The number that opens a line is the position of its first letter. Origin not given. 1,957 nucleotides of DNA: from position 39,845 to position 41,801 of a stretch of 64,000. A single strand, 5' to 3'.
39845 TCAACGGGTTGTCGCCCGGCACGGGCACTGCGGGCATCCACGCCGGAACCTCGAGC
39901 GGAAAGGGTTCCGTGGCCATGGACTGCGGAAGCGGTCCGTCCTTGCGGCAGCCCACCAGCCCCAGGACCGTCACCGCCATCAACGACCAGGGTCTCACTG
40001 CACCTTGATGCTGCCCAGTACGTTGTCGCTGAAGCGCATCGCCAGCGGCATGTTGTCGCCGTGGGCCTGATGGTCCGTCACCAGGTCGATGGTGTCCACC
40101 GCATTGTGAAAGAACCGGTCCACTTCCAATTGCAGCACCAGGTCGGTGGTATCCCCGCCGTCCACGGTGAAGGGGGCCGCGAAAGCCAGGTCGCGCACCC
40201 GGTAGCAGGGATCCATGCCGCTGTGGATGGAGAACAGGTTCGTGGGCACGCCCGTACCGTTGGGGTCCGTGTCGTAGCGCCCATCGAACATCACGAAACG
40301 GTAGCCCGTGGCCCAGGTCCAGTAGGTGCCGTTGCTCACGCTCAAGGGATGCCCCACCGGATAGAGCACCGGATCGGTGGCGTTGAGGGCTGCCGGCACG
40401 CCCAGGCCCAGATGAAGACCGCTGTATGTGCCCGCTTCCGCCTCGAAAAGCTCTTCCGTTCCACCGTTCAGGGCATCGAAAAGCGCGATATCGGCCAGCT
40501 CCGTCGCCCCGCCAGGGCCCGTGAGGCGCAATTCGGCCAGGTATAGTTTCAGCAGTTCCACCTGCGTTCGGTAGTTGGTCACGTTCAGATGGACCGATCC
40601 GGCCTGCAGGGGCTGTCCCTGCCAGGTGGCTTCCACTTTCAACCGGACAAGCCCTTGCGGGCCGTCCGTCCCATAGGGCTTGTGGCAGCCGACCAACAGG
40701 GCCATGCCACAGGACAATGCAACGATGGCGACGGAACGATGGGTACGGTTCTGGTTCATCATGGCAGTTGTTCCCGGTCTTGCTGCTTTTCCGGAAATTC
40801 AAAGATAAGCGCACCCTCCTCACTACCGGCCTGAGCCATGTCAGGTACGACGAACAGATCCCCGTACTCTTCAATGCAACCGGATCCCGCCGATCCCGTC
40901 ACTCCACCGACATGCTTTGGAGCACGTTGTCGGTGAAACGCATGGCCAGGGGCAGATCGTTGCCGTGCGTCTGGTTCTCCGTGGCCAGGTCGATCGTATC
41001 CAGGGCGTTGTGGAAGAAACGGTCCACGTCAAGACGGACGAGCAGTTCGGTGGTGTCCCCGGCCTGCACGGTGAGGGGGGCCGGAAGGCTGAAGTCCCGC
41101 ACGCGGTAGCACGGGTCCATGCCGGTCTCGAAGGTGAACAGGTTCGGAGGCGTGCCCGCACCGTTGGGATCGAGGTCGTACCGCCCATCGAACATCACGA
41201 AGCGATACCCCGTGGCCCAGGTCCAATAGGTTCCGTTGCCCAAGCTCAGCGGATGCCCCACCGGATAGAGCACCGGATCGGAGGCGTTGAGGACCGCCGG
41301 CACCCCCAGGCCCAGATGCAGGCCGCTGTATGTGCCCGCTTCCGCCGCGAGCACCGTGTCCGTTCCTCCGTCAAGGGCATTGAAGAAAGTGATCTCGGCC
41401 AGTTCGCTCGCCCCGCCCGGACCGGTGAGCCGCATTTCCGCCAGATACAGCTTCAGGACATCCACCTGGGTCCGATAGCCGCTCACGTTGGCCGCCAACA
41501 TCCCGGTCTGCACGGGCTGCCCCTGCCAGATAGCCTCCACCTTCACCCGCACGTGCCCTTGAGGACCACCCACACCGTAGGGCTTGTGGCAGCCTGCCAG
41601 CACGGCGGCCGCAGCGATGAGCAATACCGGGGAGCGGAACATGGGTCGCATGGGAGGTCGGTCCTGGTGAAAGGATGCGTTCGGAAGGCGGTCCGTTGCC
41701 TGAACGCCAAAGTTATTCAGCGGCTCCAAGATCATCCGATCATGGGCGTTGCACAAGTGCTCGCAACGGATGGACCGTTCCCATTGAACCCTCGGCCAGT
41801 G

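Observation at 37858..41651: Duplicated lipoprotein pair upstream of two di-heme cytochrome-c peroxidases: a P-P-H-H MbnP/MbnH-like copper-related cluster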

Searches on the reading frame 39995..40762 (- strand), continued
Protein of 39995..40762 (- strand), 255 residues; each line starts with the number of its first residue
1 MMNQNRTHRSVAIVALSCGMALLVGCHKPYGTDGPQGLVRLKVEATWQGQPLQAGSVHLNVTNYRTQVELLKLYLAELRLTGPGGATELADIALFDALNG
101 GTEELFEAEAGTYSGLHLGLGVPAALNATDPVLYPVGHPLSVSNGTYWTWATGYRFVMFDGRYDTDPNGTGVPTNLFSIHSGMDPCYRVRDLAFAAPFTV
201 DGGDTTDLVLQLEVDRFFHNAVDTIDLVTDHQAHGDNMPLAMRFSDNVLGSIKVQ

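Call 91: find_encoding_contigs(protein=P0290, flank=5000, max_places=1)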
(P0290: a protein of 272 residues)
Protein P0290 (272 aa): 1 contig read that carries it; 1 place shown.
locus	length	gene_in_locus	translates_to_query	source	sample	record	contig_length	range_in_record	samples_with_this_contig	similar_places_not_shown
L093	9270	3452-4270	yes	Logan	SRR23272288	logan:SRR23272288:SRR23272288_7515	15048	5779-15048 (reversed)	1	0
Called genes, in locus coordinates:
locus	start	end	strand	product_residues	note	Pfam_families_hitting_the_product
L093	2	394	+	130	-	?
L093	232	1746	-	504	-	PF14289:DUF4369, PF17127:DUF5106 (weak), PF00578:AhpC-TSA, PF08534:Redoxin, PF00085:Thioredoxin (faint), PF13098:Thioredoxin_2 (weak), PF13905:Thioredoxin_8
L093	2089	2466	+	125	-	-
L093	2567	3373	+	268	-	PF20243:MbnP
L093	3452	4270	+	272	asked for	PF20243:MbnP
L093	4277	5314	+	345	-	PF03150:CCP_MauG, PF00034:Cytochrom_C (faint), PF21419:RoxA-like_Cyt-c (faint)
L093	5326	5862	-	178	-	PF01641:SelR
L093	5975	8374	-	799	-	PF08448:PAS_4 (weak), PF00989:PAS, PF08448:PAS_4 (weak), PF13426:PAS_9, PF00512:HisKA, PF02518:HATPase_c, PF00072:Response_reg, PF01627:Hpt, +1 more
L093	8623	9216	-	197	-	-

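Call 92: find_encoding_contigs(protein=P0200, flank=5000, max_places=1)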
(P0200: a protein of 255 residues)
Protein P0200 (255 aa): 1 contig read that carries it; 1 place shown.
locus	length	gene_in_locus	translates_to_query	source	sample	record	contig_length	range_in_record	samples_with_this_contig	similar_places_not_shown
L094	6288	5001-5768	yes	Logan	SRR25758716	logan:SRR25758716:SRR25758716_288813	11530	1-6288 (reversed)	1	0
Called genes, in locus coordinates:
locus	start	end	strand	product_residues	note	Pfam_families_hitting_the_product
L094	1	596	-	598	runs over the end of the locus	PF03935:SKN1_KRE6_Sbg1 (faint), PF26113:GH16_XgeA (weak), PF13860:FlgD_ig (weak), PF18962:Por_Secre_tail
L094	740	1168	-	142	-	PF00903:Glyoxalase, PF13669:Glyoxalase_4 (weak)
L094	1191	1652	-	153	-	PF13527:Acetyltransf_9 (weak), PF00583:Acetyltransf_1, PF13673:Acetyltransf_10, PF13508:Acetyltransf_7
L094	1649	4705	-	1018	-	PF00580:UvrD-helicase, PF13245:AAA_19 (faint), PF13361:UvrD_C, PF13538:UvrD_C_2 (faint)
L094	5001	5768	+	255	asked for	PF20243:MbnP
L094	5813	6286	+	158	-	?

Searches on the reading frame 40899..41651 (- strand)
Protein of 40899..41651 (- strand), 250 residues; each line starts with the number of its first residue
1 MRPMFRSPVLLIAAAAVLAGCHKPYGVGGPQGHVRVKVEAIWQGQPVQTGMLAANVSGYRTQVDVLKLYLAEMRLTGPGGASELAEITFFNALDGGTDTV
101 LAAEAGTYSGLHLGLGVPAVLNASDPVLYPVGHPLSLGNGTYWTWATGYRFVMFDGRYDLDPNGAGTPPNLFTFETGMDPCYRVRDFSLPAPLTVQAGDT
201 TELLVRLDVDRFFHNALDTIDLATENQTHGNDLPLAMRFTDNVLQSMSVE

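Call 4: search_protein_families(library=pfam, proteins=[window:40899-41651:-], max_evalue=1)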
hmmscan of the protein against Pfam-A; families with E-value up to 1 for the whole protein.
window:40899-41651:- (250 aa): 1 family
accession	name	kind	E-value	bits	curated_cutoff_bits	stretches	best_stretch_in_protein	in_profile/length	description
PF20243.3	MbnP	-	1e-23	84.6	27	1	32-226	2-185/189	MbnP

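Call 5: search_protein_families(library=ncbifam, proteins=[window:40899-41651:-], max_evalue=1)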
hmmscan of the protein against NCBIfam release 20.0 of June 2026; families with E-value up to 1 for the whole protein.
window:40899-41651:- (250 aa): 2 families
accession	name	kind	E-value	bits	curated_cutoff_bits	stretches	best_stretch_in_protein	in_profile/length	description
TIGR04052.2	MbnP_like_WxW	equivalog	1.7e-09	37.4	140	1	102-158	94-147/257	MbnP family copper-binding protein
NF047847.2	SS_mature_LptM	equivalog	0.079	13.1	27.7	1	1-21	1-20/31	LPS translocon maturation chaperone LptM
